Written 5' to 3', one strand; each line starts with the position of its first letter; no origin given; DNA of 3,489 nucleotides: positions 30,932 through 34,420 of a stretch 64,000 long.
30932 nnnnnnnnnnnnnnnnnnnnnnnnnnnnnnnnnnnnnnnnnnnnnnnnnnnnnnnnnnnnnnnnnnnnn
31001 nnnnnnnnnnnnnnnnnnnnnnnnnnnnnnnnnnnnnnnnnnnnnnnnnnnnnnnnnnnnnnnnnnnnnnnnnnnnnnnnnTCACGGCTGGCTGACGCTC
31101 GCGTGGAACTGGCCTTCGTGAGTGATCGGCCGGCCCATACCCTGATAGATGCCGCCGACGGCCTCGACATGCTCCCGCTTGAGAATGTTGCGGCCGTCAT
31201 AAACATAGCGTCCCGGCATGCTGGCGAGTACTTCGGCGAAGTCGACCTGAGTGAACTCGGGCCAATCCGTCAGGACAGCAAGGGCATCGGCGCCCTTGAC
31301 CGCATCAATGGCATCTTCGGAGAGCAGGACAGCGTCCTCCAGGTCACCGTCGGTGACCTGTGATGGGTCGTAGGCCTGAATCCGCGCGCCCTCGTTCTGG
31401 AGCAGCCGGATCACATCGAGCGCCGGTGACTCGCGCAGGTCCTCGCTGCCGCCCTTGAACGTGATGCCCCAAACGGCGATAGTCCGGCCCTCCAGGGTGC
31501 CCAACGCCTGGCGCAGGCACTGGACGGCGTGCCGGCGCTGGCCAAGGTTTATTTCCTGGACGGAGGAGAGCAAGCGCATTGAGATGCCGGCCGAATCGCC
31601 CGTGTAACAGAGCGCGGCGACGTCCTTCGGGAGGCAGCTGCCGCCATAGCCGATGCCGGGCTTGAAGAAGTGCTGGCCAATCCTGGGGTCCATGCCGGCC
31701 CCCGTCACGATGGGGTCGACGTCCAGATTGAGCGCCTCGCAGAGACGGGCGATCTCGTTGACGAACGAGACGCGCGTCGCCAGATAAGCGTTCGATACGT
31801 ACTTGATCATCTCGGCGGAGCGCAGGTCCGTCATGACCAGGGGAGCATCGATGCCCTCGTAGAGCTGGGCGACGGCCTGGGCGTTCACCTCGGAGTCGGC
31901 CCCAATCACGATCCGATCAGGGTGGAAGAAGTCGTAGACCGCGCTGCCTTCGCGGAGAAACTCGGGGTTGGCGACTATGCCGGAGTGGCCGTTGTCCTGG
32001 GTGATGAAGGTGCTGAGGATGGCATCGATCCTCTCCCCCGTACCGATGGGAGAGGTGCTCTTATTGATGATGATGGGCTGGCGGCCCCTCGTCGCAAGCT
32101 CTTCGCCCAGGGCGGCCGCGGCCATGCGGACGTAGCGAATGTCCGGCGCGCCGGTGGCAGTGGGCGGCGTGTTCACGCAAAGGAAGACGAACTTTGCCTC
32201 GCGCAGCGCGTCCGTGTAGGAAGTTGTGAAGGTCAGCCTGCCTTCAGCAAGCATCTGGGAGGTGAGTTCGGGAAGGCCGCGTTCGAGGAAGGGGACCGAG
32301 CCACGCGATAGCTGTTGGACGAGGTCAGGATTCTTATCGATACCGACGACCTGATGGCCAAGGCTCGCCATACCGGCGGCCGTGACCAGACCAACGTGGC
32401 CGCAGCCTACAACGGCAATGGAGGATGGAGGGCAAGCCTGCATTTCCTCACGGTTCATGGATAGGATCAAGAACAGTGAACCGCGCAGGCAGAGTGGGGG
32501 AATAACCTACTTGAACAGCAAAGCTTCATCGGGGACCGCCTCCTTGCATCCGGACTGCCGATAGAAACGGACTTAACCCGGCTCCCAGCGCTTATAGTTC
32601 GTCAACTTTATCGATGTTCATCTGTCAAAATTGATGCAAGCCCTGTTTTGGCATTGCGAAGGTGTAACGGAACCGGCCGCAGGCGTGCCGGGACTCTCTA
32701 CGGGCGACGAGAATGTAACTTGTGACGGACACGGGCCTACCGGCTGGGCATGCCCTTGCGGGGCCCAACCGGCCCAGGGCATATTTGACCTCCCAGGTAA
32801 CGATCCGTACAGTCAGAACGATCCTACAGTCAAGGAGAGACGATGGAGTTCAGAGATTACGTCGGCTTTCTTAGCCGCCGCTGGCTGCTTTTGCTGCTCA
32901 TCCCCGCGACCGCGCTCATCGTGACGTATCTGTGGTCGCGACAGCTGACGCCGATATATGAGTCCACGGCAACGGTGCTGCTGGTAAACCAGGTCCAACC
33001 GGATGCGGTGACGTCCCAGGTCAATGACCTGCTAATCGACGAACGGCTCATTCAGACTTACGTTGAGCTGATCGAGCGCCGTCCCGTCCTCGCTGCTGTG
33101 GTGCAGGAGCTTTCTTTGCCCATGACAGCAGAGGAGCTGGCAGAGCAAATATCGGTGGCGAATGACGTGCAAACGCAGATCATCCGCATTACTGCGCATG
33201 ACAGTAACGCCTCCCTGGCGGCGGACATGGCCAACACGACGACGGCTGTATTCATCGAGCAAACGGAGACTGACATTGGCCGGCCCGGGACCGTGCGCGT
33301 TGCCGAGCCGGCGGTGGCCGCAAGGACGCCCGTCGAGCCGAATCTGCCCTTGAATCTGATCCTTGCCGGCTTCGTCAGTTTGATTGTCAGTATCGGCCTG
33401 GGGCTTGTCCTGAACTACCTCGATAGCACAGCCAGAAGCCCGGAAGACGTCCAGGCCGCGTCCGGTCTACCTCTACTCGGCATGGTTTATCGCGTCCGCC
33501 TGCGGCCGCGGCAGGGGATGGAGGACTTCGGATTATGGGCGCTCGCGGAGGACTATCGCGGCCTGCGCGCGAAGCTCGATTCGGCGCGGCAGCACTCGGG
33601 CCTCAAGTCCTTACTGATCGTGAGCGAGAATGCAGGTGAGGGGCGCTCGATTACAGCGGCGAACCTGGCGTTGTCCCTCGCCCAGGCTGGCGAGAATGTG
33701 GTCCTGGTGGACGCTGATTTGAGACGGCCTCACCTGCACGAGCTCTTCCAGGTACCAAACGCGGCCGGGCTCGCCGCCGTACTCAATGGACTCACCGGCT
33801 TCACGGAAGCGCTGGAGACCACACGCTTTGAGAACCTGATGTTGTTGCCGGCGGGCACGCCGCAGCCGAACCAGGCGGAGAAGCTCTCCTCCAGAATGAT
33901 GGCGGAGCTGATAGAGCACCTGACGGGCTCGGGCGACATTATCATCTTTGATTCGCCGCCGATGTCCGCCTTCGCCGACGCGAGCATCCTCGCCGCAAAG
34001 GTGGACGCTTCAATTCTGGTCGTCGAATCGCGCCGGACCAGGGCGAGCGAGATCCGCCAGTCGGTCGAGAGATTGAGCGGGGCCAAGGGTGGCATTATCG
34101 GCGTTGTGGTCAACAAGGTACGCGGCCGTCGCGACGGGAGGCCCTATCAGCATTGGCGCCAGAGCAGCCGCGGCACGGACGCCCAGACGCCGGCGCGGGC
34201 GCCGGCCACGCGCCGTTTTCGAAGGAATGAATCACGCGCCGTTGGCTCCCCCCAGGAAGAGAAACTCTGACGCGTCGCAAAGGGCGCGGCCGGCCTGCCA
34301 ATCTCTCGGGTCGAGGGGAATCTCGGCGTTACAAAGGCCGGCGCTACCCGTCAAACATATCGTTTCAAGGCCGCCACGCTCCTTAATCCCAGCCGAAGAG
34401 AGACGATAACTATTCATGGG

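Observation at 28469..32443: Nucleotide-sugar operon combining UDP-xylose synthesis with a GDP-mannose 3,5-epimerase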

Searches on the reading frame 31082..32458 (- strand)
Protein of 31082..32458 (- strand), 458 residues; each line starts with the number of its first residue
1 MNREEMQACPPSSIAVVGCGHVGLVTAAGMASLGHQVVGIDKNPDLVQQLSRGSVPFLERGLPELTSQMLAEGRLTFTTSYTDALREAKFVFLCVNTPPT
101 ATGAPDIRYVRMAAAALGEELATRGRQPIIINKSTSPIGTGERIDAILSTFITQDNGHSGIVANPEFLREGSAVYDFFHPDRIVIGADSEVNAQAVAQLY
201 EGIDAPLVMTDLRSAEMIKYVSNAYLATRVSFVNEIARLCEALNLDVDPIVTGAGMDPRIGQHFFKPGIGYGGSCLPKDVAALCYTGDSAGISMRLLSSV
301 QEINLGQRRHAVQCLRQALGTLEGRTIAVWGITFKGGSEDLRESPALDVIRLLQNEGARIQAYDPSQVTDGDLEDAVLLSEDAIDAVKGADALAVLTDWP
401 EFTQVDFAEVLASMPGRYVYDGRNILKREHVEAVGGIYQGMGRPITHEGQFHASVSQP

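Call 5: search_protein_families(library=pfam, proteins=[window:31082-32458:-])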
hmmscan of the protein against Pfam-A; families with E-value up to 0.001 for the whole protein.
window:31082-32458:- (458 aa): 6 families
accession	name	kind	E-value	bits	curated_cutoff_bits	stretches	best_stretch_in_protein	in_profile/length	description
PF03721.20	UDPG_MGDP_dh_N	-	6.2e-52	176.3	27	1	13-198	2-186/187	UDP-glucose/GDP-mannose dehydrogenase family, NAD binding domain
PF00984.24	UDPG_MGDP_dh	-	4e-36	123.5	25.4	1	213-304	1-92/94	UDP-glucose/GDP-mannose dehydrogenase family, central domain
PF03720.21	UDPG_MGDP_dh_C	-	1.6e-28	99.5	30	1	328-427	1-102/103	UDP-glucose/GDP-mannose dehydrogenase family, UDP binding domain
PF03807.23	F420_oxidored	-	4.4e-06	27.6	21.6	1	14-96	2-68/94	NADP oxidoreductase coenzyme F420-dependent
PF02254.24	TrkA_N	-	1.7e-05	25.5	23.8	1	14-55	1-42/116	TrkA-N domain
PF01262.27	AlaDh_PNT_C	-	0.00056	19.8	23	0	10-52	27-69/214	Alanine dehydrogenase/PNT, C-terminal domain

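Call 6: search_protein_families(library=ncbifam, proteins=[window:31082-32458:-])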
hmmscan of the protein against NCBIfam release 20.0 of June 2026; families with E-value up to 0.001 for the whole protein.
window:31082-32458:- (458 aa): 12 families
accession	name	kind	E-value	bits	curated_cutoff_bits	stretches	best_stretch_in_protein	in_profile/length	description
TIGR03026.1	NDP-sugDHase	subfamily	5e-130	434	189.8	1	13-424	2-413/413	nucleotide sugar dehydrogenase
NF047673.2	TeichurnBiosyTuaD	equivalog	1.3e-122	410.1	700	1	14-448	4-436/439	UDP-glucose 6-dehydrogenase TuaD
NF041297.1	UDPGDh_AglM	equivalog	1.3e-101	340.7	670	1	14-430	3-421/429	UDP-glucose 6-dehydrogenase AglM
NF040825.1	UDPMaNacDH_Arch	equivalog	2.9e-55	187.8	750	1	13-443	2-415/418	UDP-N-acetyl-D-mannosamine dehydrogenase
NF008286.0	PRK11064.1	equivalog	6.2e-48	163.4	459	1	13-411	5-408/420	UDP-N-acetyl-D-mannosamine dehydrogenase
NF011631.0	PRK15057.1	equivalog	8.9e-44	150.1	757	1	14-367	3-339/388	UDP-glucose 6-dehydrogenase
NF011729.0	PRK15182.1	equivalog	1.9e-18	66.5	592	1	13-367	8-357/425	Vi polysaccharide biosynthesis UDP-N-acetylglucosamine C-6 dehydrogenase TviB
NF004783.0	PRK06129.1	equivalog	0.00015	21.3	347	1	12-95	3-90/315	3-hydroxyacyl-CoA dehydrogenase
NF000942.0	PRK00094.1-4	subfamily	0.00041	19.6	257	1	13-199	4-168/334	NAD(P)H-dependent glycerol-3-phosphate dehydrogenase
NF004991.0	PRK06370.1-3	subfamily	0.00049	18.8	620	0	13-56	37-80/509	FAD-containing oxidoreductase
NF007039.0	PRK09496.3-2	equivalog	0.00063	18.7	293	0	14-52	3-41/446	Trk system potassium transporter TrkA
NF004943.0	PRK06292.2-1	equivalog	0.00063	18.6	432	1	11-64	171-224/456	dihydrolipoyl dehydrogenase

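Call 33: search_solved_structures(query=window:31082-32458:-, max_evalue=1e-30)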
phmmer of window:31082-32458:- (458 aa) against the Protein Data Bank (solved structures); distinct sequences matched with E-value up to 1e-30: 29.
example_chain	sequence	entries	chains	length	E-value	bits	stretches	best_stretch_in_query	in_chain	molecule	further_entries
3vtf_A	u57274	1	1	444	1.6e-95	323.8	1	12-424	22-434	UDP-glucose 6-dehydrogenase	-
4a7p_A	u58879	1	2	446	2.7e-93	316.5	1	14-444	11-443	UDP-GLUCOSE DEHYDROGENASE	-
2y0e_A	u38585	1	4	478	1.4e-92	314.1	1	13-447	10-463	UDP-GLUCOSE DEHYDROGENASE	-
2y0d_A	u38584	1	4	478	3.6e-92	312.8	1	13-447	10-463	UDP-GLUCOSE DEHYDROGENASE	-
2y0c_A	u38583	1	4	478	3.7e-92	312.7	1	13-447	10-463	UDP-GLUCOSE DEHYDROGENASE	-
3gg2_A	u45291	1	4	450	1.4e-91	310.9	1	13-427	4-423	Sugar dehydrogenase, UDP-glucose/GDP-mannose dehydrogenase family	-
2o3j_A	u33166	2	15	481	2.1e-63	218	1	12-435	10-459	UDP-glucose 6-dehydrogenase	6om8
3tdk_A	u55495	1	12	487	3.5e-62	214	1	13-445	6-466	UDP-glucose 6-dehydrogenase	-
5vr8_A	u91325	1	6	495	3.6e-62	213.9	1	13-445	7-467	UDP-glucose 6-dehydrogenase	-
3prj_A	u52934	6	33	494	3.7e-62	213.9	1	13-445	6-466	UDP-glucose 6-dehydrogenase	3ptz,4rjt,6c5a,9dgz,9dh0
4edf_A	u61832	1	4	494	3.7e-62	213.9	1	13-445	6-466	UDP-glucose 6-dehydrogenase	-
5tjh_A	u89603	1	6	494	5.1e-62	213.4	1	13-445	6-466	UDP-glucose 6-dehydrogenase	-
2q3e_A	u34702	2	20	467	5.7e-62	213.3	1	13-432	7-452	UDP-glucose 6-dehydrogenase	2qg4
5w4x_A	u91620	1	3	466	5.8e-62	213.2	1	13-432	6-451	UDP-glucose 6-dehydrogenase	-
6c4j_A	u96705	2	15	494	5.8e-62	213.2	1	13-445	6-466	UDP-glucose 6-dehydrogenase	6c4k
1mfz_A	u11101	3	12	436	4.1e-56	194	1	14-365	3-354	GDP-mannose 6-dehydrogenase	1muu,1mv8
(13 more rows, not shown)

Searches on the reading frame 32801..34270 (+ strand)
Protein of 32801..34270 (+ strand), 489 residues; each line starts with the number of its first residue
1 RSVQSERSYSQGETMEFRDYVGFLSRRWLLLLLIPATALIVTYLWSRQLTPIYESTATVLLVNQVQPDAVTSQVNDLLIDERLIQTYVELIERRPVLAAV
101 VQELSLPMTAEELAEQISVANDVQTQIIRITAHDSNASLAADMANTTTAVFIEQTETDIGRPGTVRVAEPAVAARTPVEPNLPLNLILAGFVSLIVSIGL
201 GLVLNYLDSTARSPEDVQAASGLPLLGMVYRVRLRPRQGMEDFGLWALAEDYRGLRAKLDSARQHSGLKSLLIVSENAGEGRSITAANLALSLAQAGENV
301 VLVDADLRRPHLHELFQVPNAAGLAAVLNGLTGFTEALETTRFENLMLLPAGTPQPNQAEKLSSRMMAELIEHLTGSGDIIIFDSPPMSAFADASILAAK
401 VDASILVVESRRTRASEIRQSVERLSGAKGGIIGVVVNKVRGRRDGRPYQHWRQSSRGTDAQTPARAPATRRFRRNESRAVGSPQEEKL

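Call 10: search_protein_families(library=pfam, proteins=[window:32801-34270:+], max_evalue=0.001)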
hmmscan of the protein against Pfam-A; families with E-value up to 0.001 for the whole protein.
window:32801-34270:+ (489 aa): 7 families
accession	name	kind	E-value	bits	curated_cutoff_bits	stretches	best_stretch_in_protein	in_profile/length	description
PF02706.20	Wzz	-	2.4e-09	37.8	25.5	1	14-104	2-91/91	Chain length determinant protein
PF10609.15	ParA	-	7.1e-09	35.9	27.1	1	271-438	6-173/246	NUBPL iron-transfer P-loop NTPase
PF01656.29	CbiA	-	8.4e-09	35.9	25.4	1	272-445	2-88/125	CobQ/CobB/MinD/ParA nucleotide binding domain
PF13614.12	AAA_31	-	8.6e-08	32.8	27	1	273-409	6-148/177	AAA domain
PF09140.17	MipZ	-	1.6e-05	24.8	20.7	1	273-388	5-110/262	ATPase MipZ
PF13807.11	GNVR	-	3.7e-05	24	27.7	1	159-203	35-79/82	G-rich domain on putative tyrosine kinase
PF06564.18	CBP_BcsQ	-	8.7e-05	22.6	21.3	1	278-411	11-148/234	Cellulose biosynthesis protein BcsQ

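Call 48: search_protein_families(library=ncbifam, proteins=[window:32843-34270:+], max_evalue=0.00001)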
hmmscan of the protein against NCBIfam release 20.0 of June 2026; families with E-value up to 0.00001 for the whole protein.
window:32843-34270:+ (475 aa): 16 families
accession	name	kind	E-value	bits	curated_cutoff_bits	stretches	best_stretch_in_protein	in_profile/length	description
TIGR01007.1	eps_fam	subfamily_domain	8.4e-48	162.6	108.05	1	236-431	1-195/204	polysaccharide biosynthesis tyrosine autokinase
TIGR03018.1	pepcterm_TyrKin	hypoth_equivalog_domain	6e-40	136.8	230.65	1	234-424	11-207/207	XrtA-associated tyrosine autokinase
NF008568.0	PRK11519.1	equivalog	1.2e-37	129.4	1068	1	236-430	508-702/720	tyrosine-protein kinase Wzc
TIGR01005.1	eps_transp_fam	subfamily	3.2e-37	128.1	411.7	1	235-426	527-718/754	exopolysaccharide transport protein family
TIGR03029.1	EpsG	equivalog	4.8e-37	127.6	313.8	1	235-424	84-273/274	chain length determinant protein tyrosine kinase EpsG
NF007350.0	PRK09841.1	equivalog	1.7e-36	125.6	1248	1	235-427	512-704/726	tyrosine-protein kinase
TIGR01006.1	polys_exp_MPA1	subfamily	7.4e-28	97.5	296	1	8-216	15-222/226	CspC family polysaccharide chain length determinant protein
TIGR01969.1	minD_arch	subfamily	3.2e-14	52.7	201.75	1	257-427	3-171/251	cell division ATPase MinD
TIGR03007.1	pepcterm_ChnLen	equivalog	3.6e-14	51.9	278.85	1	151-219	396-464/498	XrtA system polysaccharide chain length determinant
TIGR01968.1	minD_bact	equivalog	6.3e-12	45.4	212.9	1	257-379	4-129/261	septum site-determining protein MinD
TIGR03017.1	EpsF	equivalog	3.3e-11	42.5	422.75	1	151-215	379-443/444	chain length determinant protein EpsF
TIGR03371.1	cellulose_yhjQ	equivalog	6e-10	39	157.85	1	255-429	2-181/246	cellulose biosynthesis protein BcsQ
NF047398.1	AAA_KGGVGR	domain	4.2e-08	33.8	90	1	265-340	13-102/190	KGGVGR-motif variant AAA ATPase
NF041136.1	MrpORP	equivalog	1.2e-07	31.4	450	1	256-306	7-57/365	iron-sulfur cluster carrier protein MrpORP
NF040564.1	SCO2523_fam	equivalog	3.3e-06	26.6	200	1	260-309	6-55/305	SCO2523 family variant P-loop protein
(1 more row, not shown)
